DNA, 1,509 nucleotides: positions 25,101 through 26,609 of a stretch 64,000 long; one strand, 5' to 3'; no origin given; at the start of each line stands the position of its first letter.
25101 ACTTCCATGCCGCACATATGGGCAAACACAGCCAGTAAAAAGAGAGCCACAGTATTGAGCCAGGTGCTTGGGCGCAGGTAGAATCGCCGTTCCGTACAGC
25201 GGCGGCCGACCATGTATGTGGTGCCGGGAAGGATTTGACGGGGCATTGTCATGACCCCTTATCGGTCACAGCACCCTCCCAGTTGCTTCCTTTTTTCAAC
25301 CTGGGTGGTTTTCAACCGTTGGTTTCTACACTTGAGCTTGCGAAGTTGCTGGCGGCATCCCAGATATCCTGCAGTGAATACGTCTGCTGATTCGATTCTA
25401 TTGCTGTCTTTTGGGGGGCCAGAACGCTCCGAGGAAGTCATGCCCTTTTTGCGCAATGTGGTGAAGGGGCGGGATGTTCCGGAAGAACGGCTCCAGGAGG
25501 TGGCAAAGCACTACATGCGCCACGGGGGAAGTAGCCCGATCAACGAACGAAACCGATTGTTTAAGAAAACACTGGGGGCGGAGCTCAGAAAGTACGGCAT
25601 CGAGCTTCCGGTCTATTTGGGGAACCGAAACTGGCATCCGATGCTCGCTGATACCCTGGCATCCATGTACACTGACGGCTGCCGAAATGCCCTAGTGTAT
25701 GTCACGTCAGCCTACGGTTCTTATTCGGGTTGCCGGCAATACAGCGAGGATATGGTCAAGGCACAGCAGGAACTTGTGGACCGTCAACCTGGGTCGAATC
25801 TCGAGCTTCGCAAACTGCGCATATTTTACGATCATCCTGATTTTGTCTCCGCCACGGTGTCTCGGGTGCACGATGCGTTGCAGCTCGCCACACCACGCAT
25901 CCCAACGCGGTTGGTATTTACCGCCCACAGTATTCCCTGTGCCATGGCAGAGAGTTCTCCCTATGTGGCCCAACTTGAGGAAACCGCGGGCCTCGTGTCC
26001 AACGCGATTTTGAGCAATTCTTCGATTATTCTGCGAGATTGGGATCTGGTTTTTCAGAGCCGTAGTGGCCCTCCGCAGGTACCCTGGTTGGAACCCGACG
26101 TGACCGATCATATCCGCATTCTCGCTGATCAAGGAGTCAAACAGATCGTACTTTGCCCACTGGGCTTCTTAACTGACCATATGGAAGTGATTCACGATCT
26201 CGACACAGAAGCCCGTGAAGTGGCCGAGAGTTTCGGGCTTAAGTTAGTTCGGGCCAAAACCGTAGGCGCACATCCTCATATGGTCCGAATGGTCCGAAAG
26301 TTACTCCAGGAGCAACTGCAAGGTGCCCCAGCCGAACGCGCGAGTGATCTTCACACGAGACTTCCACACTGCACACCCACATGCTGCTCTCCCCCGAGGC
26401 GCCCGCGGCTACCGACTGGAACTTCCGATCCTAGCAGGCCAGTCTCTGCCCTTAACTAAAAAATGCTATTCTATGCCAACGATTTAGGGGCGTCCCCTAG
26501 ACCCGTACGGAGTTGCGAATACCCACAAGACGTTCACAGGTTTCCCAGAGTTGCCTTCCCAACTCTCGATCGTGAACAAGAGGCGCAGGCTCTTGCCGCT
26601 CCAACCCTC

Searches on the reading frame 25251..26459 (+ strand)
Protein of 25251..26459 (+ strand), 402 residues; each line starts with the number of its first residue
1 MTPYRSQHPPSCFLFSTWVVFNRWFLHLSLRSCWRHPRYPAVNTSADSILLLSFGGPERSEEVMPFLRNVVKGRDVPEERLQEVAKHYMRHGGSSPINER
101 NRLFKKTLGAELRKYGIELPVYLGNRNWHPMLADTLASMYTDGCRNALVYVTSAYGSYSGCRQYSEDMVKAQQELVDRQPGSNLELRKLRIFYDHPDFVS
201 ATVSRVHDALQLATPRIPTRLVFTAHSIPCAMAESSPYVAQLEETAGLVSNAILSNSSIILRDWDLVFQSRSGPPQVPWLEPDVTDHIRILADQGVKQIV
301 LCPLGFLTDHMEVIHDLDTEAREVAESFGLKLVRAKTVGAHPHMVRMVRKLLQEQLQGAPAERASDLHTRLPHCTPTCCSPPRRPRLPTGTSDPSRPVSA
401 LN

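Call 23: find_encoding_contigs(protein=window:25251-26459:+, flank=10000, max_places=2)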
Protein window:25251-26459:+ (402 aa): no gene with exactly this product is on record in the collection.

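Call 27: search_protein_families(library=pfam, proteins=[window:25251-26459:+], max_evalue=0.0001)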
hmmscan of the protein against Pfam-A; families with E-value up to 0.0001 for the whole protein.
window:25251-26459:+ (402 aa): 2 families
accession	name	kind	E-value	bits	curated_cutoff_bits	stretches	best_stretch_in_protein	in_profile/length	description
PF00762.24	Ferrochelatase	-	7.5e-78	262.1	27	1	48-355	3-316/317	Ferrochelatase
PF01903.22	CbiX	-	4.9e-05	24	22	0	281-349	37-105/106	CbiX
